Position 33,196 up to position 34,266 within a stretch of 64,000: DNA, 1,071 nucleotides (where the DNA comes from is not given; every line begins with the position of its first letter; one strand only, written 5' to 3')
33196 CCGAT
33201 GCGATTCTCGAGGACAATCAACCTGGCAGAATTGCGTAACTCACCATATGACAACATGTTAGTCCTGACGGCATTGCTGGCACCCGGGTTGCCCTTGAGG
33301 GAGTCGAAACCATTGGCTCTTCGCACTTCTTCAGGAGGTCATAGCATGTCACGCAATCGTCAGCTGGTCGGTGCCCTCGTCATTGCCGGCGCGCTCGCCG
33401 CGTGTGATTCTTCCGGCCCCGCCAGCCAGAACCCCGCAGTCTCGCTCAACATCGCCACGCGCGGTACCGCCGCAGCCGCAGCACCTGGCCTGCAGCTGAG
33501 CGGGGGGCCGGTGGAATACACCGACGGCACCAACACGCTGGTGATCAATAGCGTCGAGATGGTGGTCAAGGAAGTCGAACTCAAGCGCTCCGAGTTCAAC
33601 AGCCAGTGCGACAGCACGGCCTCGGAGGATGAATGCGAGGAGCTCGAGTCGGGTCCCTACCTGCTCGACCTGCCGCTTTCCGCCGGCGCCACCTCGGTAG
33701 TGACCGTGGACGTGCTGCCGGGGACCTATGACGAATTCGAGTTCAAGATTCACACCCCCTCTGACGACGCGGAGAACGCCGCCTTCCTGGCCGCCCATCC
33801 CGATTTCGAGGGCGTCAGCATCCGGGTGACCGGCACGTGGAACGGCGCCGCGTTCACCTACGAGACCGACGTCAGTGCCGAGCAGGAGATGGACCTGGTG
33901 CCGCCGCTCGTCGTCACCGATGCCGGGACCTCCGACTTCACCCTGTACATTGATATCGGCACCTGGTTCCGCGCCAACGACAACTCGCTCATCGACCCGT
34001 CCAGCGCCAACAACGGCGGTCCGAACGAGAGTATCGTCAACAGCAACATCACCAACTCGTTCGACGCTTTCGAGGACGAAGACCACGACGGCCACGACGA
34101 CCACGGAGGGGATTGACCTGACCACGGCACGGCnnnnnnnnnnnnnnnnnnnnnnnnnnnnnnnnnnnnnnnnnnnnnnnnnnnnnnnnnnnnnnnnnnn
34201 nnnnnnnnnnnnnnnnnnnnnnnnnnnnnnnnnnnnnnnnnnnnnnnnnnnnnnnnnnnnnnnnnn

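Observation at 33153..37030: Sigma-54 promoter driving a lipoprotein / pseudo-receiver EBP / lipoprotein / TPR cassette, divergent from a PspC-domain gene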

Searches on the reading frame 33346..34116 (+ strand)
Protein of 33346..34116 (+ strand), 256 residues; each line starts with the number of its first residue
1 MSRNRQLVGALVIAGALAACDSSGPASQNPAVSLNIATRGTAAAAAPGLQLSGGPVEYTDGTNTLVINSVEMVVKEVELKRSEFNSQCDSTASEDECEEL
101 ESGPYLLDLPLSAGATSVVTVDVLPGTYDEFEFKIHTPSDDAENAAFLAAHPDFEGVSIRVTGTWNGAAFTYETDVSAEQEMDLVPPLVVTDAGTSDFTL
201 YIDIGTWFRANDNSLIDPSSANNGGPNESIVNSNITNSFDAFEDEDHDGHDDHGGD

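Call 3: search_protein_families(library=pfam, proteins=[window:33346-34116:+], max_evalue=0.01)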
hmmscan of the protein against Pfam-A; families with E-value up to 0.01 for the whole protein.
window:33346-34116:+ (256 aa): 0 families

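Call 4: search_protein_families(library=ncbifam, proteins=[window:33346-34116:+], max_evalue=0.01)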
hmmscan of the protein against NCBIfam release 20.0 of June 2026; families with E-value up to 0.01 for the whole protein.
window:33346-34116:+ (256 aa): 0 families
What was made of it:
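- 33346..34116 (+): g1: 256-aa acidic lipoprotein with a beta-sandwich core, remotely DUF4382-like, and a conserved C-terminal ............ loop. No Pfam or NCBIfam hit (calls 3, 4).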

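Call 10: find_homologous_proteins(query=window:33346-34116:+, max_evalue=0.001)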
Query window:33346-34116:+ (256 aa): 1007 proteins with E <= 0.001 among 4249 candidates; the best 120 are listed.
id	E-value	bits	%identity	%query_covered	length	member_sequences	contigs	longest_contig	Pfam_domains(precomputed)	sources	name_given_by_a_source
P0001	5.9e-153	526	91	100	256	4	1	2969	-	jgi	jgi:hypothetical protein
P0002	2.2e-151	520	90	100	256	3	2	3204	-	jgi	jgi:hypothetical protein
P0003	4.5e-151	519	90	100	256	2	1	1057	-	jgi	jgi:hypothetical protein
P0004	6.1e-150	516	89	100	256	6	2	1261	-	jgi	-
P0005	2.0e-149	514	89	100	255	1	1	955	-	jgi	-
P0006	3.8e-149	513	90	100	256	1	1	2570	-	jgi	-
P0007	1.3e-148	511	89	100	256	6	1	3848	-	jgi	jgi:hypothetical protein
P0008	7.0e-144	496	87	98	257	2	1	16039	-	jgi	-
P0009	1.6e-140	485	84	100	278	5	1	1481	-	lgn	-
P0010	6.5e-138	476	86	97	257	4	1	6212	-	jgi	jgi:hypothetical protein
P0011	3.5e-137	474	85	98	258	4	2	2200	-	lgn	-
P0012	9.6e-130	450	81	97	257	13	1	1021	-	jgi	-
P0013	1.1e-127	443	78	100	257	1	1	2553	-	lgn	-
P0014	2.6e-126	438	80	99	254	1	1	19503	-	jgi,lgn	jgi:hypothetical protein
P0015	1.3e-125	436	77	100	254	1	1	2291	-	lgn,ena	-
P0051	4.3e-95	336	63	91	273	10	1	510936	-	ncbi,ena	-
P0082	1.2e-74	269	54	88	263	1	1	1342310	-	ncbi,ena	-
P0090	1.4e-73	266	50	100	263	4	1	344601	-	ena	-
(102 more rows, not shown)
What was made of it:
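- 33346..34116 (+): 1007 homologues (call 10).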

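Call 11: find_encoding_contigs(protein=P0082, flank=8000, max_places=2)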
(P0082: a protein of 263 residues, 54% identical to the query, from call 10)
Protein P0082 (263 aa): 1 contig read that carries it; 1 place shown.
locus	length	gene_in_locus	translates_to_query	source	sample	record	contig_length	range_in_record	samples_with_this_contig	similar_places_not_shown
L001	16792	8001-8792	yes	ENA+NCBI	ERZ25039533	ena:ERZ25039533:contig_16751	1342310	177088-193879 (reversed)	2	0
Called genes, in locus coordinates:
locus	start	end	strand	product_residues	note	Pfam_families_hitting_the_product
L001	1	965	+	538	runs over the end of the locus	PF01565:FAD_binding_4, PF02913:FAD-oxidase_C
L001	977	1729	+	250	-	PF02511:Thy1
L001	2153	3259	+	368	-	PF01071:GARS_A, PF07478:Dala_Dala_lig_C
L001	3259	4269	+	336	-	PF07478:Dala_Dala_lig_C, PF13535:ATP-grasp_4 (faint)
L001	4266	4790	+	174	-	PF00583:Acetyltransf_1, PF13508:Acetyltransf_7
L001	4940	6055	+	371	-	PF04055:Radical_SAM, PF12544:LAM_C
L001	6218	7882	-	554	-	PF00496:SBP_bac_5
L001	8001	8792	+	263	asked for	-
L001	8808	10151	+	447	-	PF00158:Sigma54_activat, PF14532:Sigma54_activ_2, PF07728:AAA_5 (weak), PF25601:AAA_lid_14, PF02954:HTH_8 (weak)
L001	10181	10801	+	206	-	-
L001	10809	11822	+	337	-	-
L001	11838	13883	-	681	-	PF00009:GTP_EFTU, PF22042:EF-G_D2, PF03144:GTP_EFTU_D2, PF14492:EFG_III, PF03764:EFG_IV, PF00679:EFG_C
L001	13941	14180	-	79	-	-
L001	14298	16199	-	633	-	PF00005:ABC_tran, PF13304:AAA_21 (faint)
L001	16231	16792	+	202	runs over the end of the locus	PF04239:DUF421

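Call 12: find_encoding_contigs(protein=P0051, flank=8000, max_places=2)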
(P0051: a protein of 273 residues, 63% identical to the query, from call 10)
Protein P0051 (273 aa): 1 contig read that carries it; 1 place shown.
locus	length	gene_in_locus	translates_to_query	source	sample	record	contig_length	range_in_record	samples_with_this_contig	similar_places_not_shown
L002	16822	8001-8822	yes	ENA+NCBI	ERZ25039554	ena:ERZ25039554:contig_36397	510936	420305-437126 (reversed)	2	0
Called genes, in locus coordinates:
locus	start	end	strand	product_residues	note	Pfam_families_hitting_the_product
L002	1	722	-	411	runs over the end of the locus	PF01306:LacY_symp, PF03825:Nuc_H_symport, PF07690:MFS_1 (weak), PF12832:MFS_1_like, PF07690:MFS_1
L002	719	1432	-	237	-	PF06439:3keto-disac_hyd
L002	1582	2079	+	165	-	PF12680:SnoaL_2, PF14534:DUF4440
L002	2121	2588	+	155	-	PF10604:Polyketide_cyc2 (weak), PF03364:Polyketide_cyc (weak)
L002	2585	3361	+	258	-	PF01694:Rhomboid, PF20216:DUF6576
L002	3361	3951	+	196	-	PF03848:TehB (weak), PF13649:Methyltransf_25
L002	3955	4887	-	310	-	PF00929:RNase_T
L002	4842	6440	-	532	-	PF00496:SBP_bac_5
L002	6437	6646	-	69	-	PF04024:PspC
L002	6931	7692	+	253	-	-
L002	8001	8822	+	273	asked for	-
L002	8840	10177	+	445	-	PF00158:Sigma54_activat, PF14532:Sigma54_activ_2, PF01078:Mg_chelatase (faint), PF07728:AAA_5 (weak), PF25601:AAA_lid_14, PF02954:HTH_8 (weak)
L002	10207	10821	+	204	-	-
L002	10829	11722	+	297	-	PF07719:TPR_2 (faint), PF00515:TPR_1 (faint), PF13432:TPR_16 (weak), PF13424:TPR_12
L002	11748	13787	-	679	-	PF00009:GTP_EFTU, PF22042:EF-G_D2, PF03144:GTP_EFTU_D2, PF14492:EFG_III, PF03764:EFG_IV, PF00679:EFG_C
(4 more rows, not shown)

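Call 13: find_encoding_contigs(protein=P0090, flank=8000, max_places=2)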
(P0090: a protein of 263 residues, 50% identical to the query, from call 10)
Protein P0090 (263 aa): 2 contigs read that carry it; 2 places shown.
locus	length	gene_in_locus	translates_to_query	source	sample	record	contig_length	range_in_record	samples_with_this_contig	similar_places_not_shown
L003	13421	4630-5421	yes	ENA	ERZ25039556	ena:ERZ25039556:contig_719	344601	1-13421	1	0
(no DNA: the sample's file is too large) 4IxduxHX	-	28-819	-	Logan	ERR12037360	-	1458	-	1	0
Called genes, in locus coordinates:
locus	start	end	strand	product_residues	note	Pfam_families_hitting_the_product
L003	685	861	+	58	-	-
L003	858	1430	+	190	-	PF00583:Acetyltransf_1, PF13508:Acetyltransf_7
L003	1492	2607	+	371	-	PF04055:Radical_SAM, PF12544:LAM_C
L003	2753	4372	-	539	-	PF00496:SBP_bac_5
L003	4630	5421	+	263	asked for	-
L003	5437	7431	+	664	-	PF00158:Sigma54_activat, PF14532:Sigma54_activ_2, PF25601:AAA_lid_14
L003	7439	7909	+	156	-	PF13424:TPR_12 (faint)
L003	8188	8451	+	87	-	-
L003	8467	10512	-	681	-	PF00009:GTP_EFTU, PF22042:EF-G_D2, PF03144:GTP_EFTU_D2, PF14492:EFG_III, PF03764:EFG_IV, PF00679:EFG_C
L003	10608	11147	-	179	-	-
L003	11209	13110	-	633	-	PF13304:AAA_21 (faint), PF00005:ABC_tran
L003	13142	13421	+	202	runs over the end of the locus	PF04239:DUF421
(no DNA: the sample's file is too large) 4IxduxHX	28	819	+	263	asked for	-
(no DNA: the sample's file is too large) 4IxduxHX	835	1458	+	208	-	?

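Call 24: find_related_loci(query=A1, collection=genome_contigs, flank=7000)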
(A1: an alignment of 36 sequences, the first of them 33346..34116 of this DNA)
Query A1 (256 aa) in genome_contigs; peptide patterns used: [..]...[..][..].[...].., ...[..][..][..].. (x = any residue, [..] = any of these).
485 stretches matched a pattern; 278 encode a relative of the query (tblastn E <= 1e-3); the best 80 are kept; 80 distinct loci.
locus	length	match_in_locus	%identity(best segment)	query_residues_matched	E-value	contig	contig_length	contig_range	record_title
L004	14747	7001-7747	92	1-249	3e-147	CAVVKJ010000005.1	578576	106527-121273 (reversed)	MAG: uncultured Gemmatimonadales bacterium isolate MFD04716.bin.2.176 genome assembly, contig: contig_2083, whole genome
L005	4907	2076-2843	84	1-255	2e-143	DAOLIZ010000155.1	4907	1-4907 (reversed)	MAG TPA_asm: Gemmatimonadales bacterium isolate AMR_MDS_0297 NODE_1705_length_4907_cov_25.984336, whole genome shotgun s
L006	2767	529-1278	86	1-249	4e-132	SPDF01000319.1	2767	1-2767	MAG: Gemmatimonadales bacterium isolate das_tool.metabat2.96 k141_303326, whole genome shotgun sequence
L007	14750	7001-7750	82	1-249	4e-123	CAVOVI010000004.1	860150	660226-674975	MAG: uncultured Gemmatimonadales bacterium isolate MFD09779.bin.2.217 genome assembly, contig: contig_31650, whole genom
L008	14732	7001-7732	80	1-242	3e-119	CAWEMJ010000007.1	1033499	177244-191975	MAG: uncultured Gemmatimonadales bacterium isolate MFD02979.bin.2.2 genome assembly, contig: contig_30836, whole genome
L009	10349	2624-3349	76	1-242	9e-119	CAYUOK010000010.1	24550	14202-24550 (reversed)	MAG TPA_asm: uncultured Gemmatimonadaceae bacterium isolate binchicken_co245_255 genome assembly, contig: NODE_1906_leng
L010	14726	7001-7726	75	1-242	3e-117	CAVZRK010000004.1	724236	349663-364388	MAG: uncultured Gemmatimonadales bacterium isolate MFD00905.bin.2.225 genome assembly, contig: contig_3697, whole genome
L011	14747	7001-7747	75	1-248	5e-114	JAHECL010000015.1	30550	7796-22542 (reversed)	MAG: Gemmatimonadetes bacterium isolate Ww169 NODE_2443_length_30550_cov_4.671695, whole genome shotgun sequence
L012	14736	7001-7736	78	6-249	2e-113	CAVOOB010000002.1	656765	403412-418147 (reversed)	MAG: uncultured Gemmatimonadales bacterium isolate MFD09964.bin.1.247 genome assembly, contig: contig_19531, whole genom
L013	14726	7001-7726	75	1-242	8e-111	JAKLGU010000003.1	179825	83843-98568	MAG: Gemmatimonadetes bacterium isolate RA.bin47 RA.bin47_3, whole genome shotgun sequence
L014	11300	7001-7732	71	1-242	3e-107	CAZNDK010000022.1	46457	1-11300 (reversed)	MAG TPA_asm: uncultured Gemmatimonadaceae bacterium isolate SRP292972_co2_152 genome assembly, contig: NODE_670_length_4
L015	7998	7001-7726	63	1-243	7e-102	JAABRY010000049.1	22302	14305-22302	MAG: Gemmatimonadetes bacterium isolate S09.Bin022 Scaffold_35, whole genome shotgun sequence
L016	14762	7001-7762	65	1-252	1e-99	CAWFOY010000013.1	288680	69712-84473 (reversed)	MAG: uncultured Gemmatimonadales bacterium isolate MFD05674.bin.2.133 genome assembly, contig: contig_52252, whole genom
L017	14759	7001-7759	61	1-256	4e-97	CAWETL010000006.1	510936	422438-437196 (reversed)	MAG: uncultured Gemmatimonadales bacterium isolate MFD05942.bin.1.131 genome assembly, contig: contig_36397, whole genom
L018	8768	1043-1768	64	1-242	8e-91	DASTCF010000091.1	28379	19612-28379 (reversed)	MAG TPA_asm: Gemmatimonadales bacterium isolate SMAG_U785 k141_389147, whole genome shotgun sequence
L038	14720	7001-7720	51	17-255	8e-65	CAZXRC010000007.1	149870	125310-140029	MAG TPA_asm: uncultured Gemmatimonadaceae bacterium isolate SRP237561_co1_380 genome assembly, contig: NODE_113_length_1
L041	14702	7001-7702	46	21-254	3e-64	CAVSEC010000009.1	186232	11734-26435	MAG: uncultured Gemmatimonadales bacterium isolate MFD02134.bin.2.180 genome assembly, contig: contig_35218, whole genom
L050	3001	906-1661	46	5-252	8e-63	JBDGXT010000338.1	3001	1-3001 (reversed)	MAG: Gemmatimonadota bacterium isolate M3-30_Bin_181 M3-30_Bin_181_scaffold_327074, whole genome shotgun sequence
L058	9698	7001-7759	45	5-253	5e-61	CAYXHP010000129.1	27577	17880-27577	MAG TPA_asm: uncultured Gemmatimonadota bacterium isolate SRP185410_co1_303 genome assembly, contig: k141_1125827, whole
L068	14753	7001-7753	45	1-255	5e-60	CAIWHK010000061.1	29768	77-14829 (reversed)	uncultured bacterium isolate Loclat_bin-10883 genome assembly, contig: bin-10883:61/72, whole genome shotgun sequence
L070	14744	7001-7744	42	5-251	2e-59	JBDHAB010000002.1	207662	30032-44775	MAG: Gemmatimonadota bacterium isolate M3-44_Bin_129 M3-44_Bin_129_scaffold_54, whole genome shotgun sequence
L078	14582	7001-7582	50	59-252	2e-58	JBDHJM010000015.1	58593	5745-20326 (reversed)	MAG: Gemmatimonadota bacterium isolate BHB10-26_Bin_197 BHB10-26_Bin_197_scaffold_2228, whole genome shotgun sequence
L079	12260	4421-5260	42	1-256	1e-58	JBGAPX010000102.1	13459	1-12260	MAG: Gemmatimonadales bacterium isolate MAG_MBR_H10.8 MBRH10-8_opera_contig_14944, whole genome shotgun sequence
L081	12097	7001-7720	45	20-253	3e-58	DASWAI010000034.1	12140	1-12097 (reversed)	MAG TPA_asm: Gemmatimonadales bacterium isolate SMAG_U2651 k141_570004, whole genome shotgun sequence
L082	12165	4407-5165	42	5-253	2e-58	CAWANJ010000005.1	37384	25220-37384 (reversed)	MAG: uncultured Gemmatimonadales bacterium isolate MFD02923.bin.1.131 genome assembly, contig: contig_38591, whole genom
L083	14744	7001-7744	43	4-249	5e-61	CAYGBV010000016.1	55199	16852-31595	MAG TPA_asm: uncultured Gemmatimonadaceae bacterium isolate ERP108616_co1_411 genome assembly, contig: k119_1054345, who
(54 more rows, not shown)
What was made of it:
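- Among the genome records whose titles were seen (the best 80 of 278), nearly all are named Gemmatimonadota (call 24).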

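Call 25: predict_structure(alignment_id=A1)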
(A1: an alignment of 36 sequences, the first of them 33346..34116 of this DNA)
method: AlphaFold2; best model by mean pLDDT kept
length: 256 residues; sequences in the alignment: 36
mean_pLDDT: 76.2   pTM: 0.73
mean pLDDT of the five models: 76.2, 74.5, 72.9, 72.3, 72.2
residues with pLDDT >= 90: 94; 70-90: 84; 50-70: 35; < 50: 43
segments of 3 or more residues with pLDDT < 50: 1-27, 42-52, 254-256
pLDDT, mean of each block of 10 residues (from residue 1): 40 38 48 74 42 75 94 90 62 59 87 72 84 90 92 96 97 94 85 74 89 95 96 91 59 48
secondary structure, 60 per line:
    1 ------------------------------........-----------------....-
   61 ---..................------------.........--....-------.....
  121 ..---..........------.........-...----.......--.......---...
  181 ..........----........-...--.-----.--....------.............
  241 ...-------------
elements in order: E31-38 E56-59 E64-81 H94-98 E99-102 E105-108 E116-122 E126-135 H142-150 E159-165 E168-174 E178-190 E195-202 H218-221 H228-243
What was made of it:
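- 33346..34116 (+): Model pLDDT 76, pTM 0.73 (call 25).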

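Call 32: fold_search(model_id=the predicted structure, library=pdb)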
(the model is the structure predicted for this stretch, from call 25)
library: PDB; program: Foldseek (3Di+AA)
matches with E <= 10: 383; with E <= 0.001: 0
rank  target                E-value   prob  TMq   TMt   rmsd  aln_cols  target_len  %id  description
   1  3t2l                  3.0e-03  0.77  0.18  0.17  12.1       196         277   15  Crystal structure of a Putative cell adhesion protein (BF1858) from Bacteroides fragilis NCTC 9343 at 2.33 A resolution (released 2011-08-10)
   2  7l6g_A                1.1e-02  0.87  0.30  0.27   9.3       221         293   13  MbnP from Methylosinus trichosporium (released 2021-05-26)
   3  7l6g_C                1.7e-02  0.80  0.30  0.27   9.9       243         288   13  MbnP from Methylosinus trichosporium (released 2021-05-26)
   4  7l6g_B                2.2e-02  0.80  0.30  0.27   9.4       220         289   13  MbnP from Methylosinus trichosporium (released 2021-05-26)
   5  7l6g_F                2.5e-02  0.72  0.29  0.26   9.5       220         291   14  MbnP from Methylosinus trichosporium (released 2021-05-26)
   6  7l6g_D                2.6e-02  0.75  0.30  0.27  10.0       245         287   12  MbnP from Methylosinus trichosporium (released 2021-05-26)
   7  7l6g_E                2.6e-02  0.69  0.29  0.26   9.8       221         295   13  MbnP from Methylosinus trichosporium (released 2021-05-26)
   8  3hkp                  9.7e-02  0.11  0.15  0.15  15.7       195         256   10  Crystal structure determination of Catechol 1,2-Dioxygenase from Rhodococcus opacus 1CP in complex with protocatechuate (released 2010-01-12)
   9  6ixh_F                1.1e-01  0.30  0.16  0.26  14.0       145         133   14  Type VI secretion system membrane core complex (released 2019-01-23)
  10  4fl4_C                1.4e-01  0.03  0.11  0.09  28.5       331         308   11  Scaffoldin conformation and dynamics revealed by a ternary complex from the Clostridium thermocellum cellulosome (released 2012-06-27)
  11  4fl4_I                1.5e-01  0.04  0.12  0.11  27.0       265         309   10  Scaffoldin conformation and dynamics revealed by a ternary complex from the Clostridium thermocellum cellulosome (released 2012-06-27)
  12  3hgi                  1.7e-01  0.13  0.17  0.17  15.7       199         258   10  Crystal structure of Catechol 1,2-Dioxygenase from the gram-positive Rhodococcus opacus 1CP (released 2010-01-12)
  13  7krr_C                2.7e-01  0.03  0.12  0.05  20.1       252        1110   10  Structural impact on SARS-CoV-2 spike protein by D614G substitution (released 2021-03-24)
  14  6pyh_A                2.9e-01  0.07  0.12  0.05  19.0       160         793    9  Cryo-EM structure of full-length IGF1R-IGF1 complex. Only the extracellular region of the complex is resolved. (released 2019-10-23)
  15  2boy_C                3.4e-01  0.08  0.17  0.17  14.5       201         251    8  Crystal structure of 3-ChloroCatechol 1,2-Dioxygenase from Rhodococcus Opacus 1CP (released 2006-08-24)
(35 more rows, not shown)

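Call 39: search_protein_families(library=pfam, proteins=[L041:7792-8703:+, L041:8866-9723:+, L041:9760-10170:+], max_evalue=10)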
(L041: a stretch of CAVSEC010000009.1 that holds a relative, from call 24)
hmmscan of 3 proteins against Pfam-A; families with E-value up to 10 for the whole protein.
L041:7792-8703:+ (303 aa): 2 families
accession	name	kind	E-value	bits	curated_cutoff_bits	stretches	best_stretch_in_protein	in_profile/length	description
PF01545.26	Cation_efflux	-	2.6e-43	148.5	26.6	1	26-219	3-198/198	Cation efflux family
PF16916.11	ZT_dimer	-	7e-16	58.5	26.7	1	228-301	6-78/78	Dimerisation domain of Zinc Transporter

L041:8866-9723:+ (285 aa): 0 families

L041:9760-10170:+ (137 aa): 0 families

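Call 57: search_protein_representatives(alignment_id=A1)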
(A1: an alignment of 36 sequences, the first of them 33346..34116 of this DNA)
Query: 36 sequences, 262 profile positions. Proteins with E-value up to 0.001 (for the whole library): 1904; up to 1e-10: 1293; up to 1e-30: 440. The best 150 are listed.
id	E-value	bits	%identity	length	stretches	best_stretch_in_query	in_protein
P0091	9.8e-120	414.9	-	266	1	2-257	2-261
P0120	1.5e-116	404.5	-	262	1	1-257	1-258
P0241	1.1e-96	339.3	-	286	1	8-259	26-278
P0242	2.9e-94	331.4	-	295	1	6-258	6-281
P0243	5.4e-90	317.4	-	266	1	1-253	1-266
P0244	5.6e-89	314.1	-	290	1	7-256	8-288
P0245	3.7e-86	304.9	-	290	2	94-254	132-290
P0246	1.8e-85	302.6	-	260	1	5-257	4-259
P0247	9.6e-85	300.2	-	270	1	11-257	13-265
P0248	7.3e-84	297.4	-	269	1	10-253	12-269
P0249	2.0e-83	295.9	-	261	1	5-253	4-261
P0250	6.0e-83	294.4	-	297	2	86-260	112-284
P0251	6.7e-82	290.9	-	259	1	8-254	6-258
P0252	9.0e-82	290.5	-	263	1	3-254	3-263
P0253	5.3e-81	288.0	-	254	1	11-255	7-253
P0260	1.6e-78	279.8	-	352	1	9-256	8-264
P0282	8.8e-74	264.3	-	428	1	5-258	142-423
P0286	5.1e-73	261.8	-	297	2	90-253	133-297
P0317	2.3e-68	246.6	-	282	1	25-253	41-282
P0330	7.2e-67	241.6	-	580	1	1-207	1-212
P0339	3.8e-65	236.0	-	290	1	8-260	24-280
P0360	8.3e-62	225.1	-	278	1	4-256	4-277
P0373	1.6e-60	220.8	-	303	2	88-255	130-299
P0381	7.5e-60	218.6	-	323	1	11-259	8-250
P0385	3.4e-59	216.5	-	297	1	7-259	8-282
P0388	3.6e-59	216.4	-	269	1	6-259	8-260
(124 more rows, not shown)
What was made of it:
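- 33346..34116 (+): 1904 clusters at 50% identity (call 57).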

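Call 58: search_protein_families(library=pfam, proteins=[P0330, P0282, P0260, P0381, P0373, P0245, P0250, P0286], max_evalue=0.01)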
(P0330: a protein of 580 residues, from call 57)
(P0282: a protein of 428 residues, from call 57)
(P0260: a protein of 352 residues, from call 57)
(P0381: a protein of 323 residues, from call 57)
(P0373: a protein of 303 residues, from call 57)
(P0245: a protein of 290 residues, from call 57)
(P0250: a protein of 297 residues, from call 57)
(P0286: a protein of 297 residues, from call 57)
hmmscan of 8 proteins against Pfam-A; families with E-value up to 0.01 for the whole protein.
P0330 (580 aa): 2 families
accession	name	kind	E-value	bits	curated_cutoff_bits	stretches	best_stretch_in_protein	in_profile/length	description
PF00158.32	Sigma54_activat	-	4.2e-11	43.3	20.2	1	491-544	1-53/168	Sigma-54 interaction domain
PF14532.12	Sigma54_activ_2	-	0.00026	21.7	25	1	497-550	9-58/138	Sigma-54 interaction domain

P0282 (428 aa): 0 families

P0260 (352 aa): 0 families

P0381 (323 aa): 1 family
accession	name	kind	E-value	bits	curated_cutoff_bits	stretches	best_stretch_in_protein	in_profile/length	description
PF14321.11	DUF4382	-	0.00083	20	25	1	63-202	20-125/136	Domain of unknown function (DUF4382)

P0373 (303 aa): 0 families

P0245 (290 aa): 1 family
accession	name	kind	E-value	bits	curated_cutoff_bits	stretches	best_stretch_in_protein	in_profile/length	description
PF14321.11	DUF4382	-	0.0083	16.8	25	0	142-247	48-125/136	Domain of unknown function (DUF4382)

P0250 (297 aa): 0 families

P0286 (297 aa): 0 families
